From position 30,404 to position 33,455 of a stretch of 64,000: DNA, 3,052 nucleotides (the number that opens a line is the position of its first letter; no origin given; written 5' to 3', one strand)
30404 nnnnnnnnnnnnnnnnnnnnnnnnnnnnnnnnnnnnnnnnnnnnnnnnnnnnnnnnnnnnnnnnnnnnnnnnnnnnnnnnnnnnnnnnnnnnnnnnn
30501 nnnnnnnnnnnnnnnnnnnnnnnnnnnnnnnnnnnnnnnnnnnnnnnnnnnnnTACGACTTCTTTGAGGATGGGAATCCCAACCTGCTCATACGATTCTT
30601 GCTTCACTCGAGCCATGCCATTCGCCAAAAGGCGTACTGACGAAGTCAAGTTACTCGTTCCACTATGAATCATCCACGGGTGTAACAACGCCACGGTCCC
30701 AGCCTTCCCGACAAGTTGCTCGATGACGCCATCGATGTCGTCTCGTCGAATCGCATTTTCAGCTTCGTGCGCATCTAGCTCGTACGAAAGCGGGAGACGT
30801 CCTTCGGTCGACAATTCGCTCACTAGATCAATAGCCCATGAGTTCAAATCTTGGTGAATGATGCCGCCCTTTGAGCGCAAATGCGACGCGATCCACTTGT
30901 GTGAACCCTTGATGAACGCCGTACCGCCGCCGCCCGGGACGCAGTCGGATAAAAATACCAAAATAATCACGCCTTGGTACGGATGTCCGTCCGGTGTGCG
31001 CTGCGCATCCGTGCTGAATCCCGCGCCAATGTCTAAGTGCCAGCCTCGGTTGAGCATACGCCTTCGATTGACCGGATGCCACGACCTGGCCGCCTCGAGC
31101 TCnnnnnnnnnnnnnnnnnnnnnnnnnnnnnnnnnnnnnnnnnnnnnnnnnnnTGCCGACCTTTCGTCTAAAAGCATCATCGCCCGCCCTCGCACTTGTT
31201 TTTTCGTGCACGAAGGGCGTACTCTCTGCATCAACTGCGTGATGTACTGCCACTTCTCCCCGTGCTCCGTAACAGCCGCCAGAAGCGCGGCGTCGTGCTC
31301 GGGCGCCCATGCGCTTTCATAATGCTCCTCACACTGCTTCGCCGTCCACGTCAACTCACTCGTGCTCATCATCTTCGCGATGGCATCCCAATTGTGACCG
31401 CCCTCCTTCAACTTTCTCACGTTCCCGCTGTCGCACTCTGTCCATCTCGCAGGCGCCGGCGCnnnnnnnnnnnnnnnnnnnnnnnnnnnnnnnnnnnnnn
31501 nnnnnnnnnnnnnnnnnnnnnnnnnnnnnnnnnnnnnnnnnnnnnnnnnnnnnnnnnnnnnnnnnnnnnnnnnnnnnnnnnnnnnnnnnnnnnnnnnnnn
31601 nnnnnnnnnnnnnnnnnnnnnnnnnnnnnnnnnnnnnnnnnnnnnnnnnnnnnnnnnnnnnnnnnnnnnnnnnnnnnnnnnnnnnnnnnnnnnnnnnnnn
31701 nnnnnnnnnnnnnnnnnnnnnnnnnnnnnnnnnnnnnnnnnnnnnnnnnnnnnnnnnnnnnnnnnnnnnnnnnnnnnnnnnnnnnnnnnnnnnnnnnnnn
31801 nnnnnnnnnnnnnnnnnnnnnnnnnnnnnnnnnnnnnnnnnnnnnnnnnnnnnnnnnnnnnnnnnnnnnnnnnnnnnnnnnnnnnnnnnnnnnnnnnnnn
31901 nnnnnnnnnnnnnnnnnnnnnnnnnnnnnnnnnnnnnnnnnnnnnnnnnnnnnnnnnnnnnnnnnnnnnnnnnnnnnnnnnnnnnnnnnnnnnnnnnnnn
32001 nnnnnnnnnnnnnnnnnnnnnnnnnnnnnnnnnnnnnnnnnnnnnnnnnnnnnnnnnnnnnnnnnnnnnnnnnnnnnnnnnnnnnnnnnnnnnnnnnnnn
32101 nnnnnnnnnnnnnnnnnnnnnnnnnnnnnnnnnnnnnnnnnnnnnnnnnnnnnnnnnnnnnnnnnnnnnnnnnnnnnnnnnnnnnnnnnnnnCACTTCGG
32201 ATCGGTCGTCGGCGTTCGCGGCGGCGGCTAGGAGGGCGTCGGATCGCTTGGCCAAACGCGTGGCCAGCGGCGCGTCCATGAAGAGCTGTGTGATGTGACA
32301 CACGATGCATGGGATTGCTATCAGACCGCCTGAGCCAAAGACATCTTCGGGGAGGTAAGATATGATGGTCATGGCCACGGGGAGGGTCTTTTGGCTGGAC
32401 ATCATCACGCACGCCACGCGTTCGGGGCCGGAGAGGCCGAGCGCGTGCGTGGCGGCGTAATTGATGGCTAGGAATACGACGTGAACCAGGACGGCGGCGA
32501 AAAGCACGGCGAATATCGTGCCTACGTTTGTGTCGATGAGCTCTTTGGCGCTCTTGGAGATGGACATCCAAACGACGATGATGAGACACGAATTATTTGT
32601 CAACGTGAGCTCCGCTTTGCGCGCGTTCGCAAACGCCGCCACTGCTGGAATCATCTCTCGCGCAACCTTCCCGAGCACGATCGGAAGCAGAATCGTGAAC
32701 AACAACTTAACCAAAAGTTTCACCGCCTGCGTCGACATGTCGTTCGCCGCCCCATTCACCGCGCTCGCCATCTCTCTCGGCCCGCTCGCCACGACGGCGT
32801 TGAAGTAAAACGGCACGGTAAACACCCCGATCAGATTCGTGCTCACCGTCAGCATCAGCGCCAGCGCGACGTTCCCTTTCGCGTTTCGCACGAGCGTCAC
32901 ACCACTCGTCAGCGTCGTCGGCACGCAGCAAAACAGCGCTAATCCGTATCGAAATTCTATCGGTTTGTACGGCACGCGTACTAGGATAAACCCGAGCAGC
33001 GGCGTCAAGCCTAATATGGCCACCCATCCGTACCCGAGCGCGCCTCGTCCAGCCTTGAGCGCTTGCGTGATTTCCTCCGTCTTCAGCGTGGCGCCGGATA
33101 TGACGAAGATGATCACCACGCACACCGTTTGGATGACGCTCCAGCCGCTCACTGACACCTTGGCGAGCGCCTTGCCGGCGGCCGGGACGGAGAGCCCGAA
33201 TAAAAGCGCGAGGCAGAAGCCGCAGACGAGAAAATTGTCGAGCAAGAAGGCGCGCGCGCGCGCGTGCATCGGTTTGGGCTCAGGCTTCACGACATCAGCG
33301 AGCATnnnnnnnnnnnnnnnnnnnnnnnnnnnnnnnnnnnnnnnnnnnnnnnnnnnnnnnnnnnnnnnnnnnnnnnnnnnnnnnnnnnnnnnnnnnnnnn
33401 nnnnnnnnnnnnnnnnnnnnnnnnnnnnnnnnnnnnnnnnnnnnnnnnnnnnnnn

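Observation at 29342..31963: One 873 aa protein fuses a PhyH-type 2OG-Fe(II) dioxygenase, split by two SANT/Myb repeats, to a GT2 glycosyltransferase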

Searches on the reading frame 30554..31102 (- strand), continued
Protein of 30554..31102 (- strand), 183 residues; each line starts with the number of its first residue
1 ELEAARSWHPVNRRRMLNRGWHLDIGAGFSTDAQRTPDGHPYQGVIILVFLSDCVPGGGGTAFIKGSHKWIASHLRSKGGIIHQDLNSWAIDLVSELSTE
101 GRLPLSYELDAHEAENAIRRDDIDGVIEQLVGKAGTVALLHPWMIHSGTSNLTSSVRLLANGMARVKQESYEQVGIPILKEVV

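Call 56: search_protein_families(library=ncbifam, proteins=[P0189, P0203, P0192], max_evalue=1)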
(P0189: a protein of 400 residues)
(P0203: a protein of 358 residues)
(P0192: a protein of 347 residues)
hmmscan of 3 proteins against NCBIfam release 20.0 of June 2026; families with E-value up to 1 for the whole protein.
P0189 (400 aa): 2 families
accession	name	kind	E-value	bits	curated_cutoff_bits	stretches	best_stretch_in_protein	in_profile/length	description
TIGR02408.1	ectoine_ThpD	equivalog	0.031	13.6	336.5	0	7-39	19-50/277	ectoine hydroxylase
NF045813.1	DxPntBtaHylase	equivalog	0.17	11.2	550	0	9-45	20-56/285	1-deoxypentalenic acid 11-beta-hydroxylase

P0203 (358 aa): 0 families

P0192 (347 aa): 0 families

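Call 67: find_related_loci(query=A2, collection=viral_contigs, flank=3000)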
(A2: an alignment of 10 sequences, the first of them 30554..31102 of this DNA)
Query A2 (183 aa) in viral_contigs; peptide patterns used: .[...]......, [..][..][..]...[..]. (x = any residue, [..] = any of these).
29 stretches matched a pattern, but none encodes a relative of the query by tblastn (E <= 1e-3).

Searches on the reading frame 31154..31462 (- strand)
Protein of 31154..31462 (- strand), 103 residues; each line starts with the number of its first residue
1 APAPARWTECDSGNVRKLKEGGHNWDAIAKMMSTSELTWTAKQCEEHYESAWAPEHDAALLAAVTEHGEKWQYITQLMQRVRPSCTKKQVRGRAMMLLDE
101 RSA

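Call 76: search_solved_structures(query=A8, max_evalue=0.1, show_alignments=2)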
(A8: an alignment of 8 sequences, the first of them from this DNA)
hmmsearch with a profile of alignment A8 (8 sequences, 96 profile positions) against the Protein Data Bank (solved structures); distinct sequences matched with E-value up to 0.1: 36.
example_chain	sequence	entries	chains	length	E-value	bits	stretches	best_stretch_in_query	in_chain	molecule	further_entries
1h88_C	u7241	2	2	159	1.5e-10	44.2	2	4-85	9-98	MYB PROTO-ONCOGENE PROTEIN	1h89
7xur_A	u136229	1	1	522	3e-10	43.3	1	3-61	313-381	snRNA-activating protein complex subunit 4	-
3osf_A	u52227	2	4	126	1.2e-08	38.2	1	4-73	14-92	MYB21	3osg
2k9n_A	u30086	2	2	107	2.2e-07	34.1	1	4-95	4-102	MYB24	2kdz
7zwc_c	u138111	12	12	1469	2.9e-07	33.7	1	3-61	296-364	snRNA-activating protein complex subunit 4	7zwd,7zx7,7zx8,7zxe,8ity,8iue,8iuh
1a5j_A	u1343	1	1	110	3.4e-07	33.5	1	3-72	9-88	B-MYB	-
9fso_W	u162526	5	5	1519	3.9e-07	33.3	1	3-61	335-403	snRNA-activating protein complex subunit 4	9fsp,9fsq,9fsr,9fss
1gv2_A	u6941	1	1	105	6.2e-07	32.7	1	3-72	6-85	MYB PROTO-ONCOGENE PROTEIN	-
1mse_C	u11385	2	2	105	7.9e-07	32.3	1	3-72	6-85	C-Myb DNA-Binding Domain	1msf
1h8a_C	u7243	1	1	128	2.3e-06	30.9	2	3-72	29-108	MYB TRANSFORMING PROTEIN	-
5eyb_A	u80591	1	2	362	6.8e-06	29.3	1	43-79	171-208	DNA-binding protein reb1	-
6jui_A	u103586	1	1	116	1.1e-05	28.6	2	4-69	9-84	Pre-mRNA-splicing factor CEF1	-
3zqc_A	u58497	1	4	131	1.2e-05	28.6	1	3-72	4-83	MYB3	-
6kks_A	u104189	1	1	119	7.5e-05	26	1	43-86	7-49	Transcription factor WER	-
1gvd_A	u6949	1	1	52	0.00015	25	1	44-86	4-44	MYB PROTO-ONCOGENE PROTEIN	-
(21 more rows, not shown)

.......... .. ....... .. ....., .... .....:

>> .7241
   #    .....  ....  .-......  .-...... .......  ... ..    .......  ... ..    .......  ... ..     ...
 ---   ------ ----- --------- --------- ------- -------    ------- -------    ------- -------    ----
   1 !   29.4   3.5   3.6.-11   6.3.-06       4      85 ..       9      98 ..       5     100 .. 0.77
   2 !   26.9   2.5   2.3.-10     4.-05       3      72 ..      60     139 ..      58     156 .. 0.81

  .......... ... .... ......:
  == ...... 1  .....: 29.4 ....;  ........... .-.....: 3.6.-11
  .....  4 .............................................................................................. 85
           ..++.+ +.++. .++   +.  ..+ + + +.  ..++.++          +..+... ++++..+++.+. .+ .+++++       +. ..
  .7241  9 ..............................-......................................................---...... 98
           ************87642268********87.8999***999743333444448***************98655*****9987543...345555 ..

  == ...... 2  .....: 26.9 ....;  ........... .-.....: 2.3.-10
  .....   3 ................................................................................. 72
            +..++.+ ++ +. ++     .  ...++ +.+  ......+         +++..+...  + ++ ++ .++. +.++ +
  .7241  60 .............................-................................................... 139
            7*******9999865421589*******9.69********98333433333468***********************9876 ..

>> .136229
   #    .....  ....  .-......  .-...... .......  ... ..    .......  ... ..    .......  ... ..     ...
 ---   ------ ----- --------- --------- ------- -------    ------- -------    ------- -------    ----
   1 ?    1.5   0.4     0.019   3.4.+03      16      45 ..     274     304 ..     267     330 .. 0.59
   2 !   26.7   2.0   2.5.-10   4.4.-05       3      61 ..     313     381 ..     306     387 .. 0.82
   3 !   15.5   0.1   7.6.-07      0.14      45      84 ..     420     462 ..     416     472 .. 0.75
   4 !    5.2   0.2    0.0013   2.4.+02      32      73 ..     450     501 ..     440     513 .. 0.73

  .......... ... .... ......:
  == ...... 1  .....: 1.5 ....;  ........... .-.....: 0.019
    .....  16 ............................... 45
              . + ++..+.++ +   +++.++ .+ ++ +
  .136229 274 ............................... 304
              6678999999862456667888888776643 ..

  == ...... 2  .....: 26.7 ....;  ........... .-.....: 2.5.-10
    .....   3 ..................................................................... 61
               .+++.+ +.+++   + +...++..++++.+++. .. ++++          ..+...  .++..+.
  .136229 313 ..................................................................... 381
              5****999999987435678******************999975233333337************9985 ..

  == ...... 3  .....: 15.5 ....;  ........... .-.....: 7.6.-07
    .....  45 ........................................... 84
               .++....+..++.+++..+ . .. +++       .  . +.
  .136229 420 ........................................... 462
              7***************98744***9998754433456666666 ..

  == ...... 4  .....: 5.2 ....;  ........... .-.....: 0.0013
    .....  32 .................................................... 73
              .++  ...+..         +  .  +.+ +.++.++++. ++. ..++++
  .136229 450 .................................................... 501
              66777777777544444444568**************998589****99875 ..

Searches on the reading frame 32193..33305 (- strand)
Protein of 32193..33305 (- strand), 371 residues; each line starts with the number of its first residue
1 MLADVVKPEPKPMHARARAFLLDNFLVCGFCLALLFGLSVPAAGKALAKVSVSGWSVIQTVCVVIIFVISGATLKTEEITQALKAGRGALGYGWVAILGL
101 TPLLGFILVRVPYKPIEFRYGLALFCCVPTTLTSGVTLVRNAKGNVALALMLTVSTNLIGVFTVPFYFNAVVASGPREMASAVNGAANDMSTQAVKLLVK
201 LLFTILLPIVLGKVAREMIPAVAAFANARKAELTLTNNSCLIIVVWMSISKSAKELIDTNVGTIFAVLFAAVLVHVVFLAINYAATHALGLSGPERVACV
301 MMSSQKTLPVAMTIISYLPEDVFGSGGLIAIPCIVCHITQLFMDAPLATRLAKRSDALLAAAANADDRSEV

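Call 13: list_cluster_members(proteins=[P0017, window:32193-33305:-, window:28273-29304:+, P0056, P0034])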
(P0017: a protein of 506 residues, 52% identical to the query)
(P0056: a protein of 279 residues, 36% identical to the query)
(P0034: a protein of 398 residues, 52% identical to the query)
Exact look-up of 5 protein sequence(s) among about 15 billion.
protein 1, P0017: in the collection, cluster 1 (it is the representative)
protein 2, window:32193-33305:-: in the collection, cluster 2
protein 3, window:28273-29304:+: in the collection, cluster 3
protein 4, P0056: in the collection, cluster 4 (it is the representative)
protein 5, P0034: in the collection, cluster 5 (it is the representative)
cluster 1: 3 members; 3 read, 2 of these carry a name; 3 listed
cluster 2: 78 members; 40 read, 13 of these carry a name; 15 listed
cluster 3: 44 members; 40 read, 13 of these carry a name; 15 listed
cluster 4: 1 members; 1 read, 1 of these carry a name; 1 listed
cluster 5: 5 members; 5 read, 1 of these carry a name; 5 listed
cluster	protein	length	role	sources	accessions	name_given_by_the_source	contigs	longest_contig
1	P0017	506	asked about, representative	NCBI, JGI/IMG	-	hypothetical protein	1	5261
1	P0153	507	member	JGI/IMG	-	hypothetical protein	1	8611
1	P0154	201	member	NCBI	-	-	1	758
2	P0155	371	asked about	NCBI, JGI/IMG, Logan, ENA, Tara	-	sodium/bile acid cotransporter 7 | strand:- start:3887 stop:5002 length:1116 start_codon:yes stop_codon:yes ...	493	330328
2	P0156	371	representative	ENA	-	-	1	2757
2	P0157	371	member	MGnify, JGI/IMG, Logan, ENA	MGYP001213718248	CR=1 FL=1 | sodium/bile acid cotransporter 7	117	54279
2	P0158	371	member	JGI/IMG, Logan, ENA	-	sodium/bile acid cotransporter 7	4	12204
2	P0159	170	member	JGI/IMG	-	sodium/bile acid cotransporter 7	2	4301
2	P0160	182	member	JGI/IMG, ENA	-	sodium/bile acid cotransporter 7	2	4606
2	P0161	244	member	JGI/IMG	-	sodium/bile acid cotransporter 7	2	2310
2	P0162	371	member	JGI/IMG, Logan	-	sodium/bile acid cotransporter 7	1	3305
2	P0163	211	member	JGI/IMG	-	sodium/bile acid cotransporter 7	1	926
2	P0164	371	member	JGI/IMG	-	sodium/bile acid cotransporter 7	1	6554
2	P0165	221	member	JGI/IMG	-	sodium/bile acid cotransporter 7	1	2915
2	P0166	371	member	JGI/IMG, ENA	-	sodium/bile acid cotransporter 7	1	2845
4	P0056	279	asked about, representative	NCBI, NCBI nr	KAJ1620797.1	nucleotide-diphospho-sugar transferase [Pavlovales sp. CCMP2436]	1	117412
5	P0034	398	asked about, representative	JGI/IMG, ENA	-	hypothetical protein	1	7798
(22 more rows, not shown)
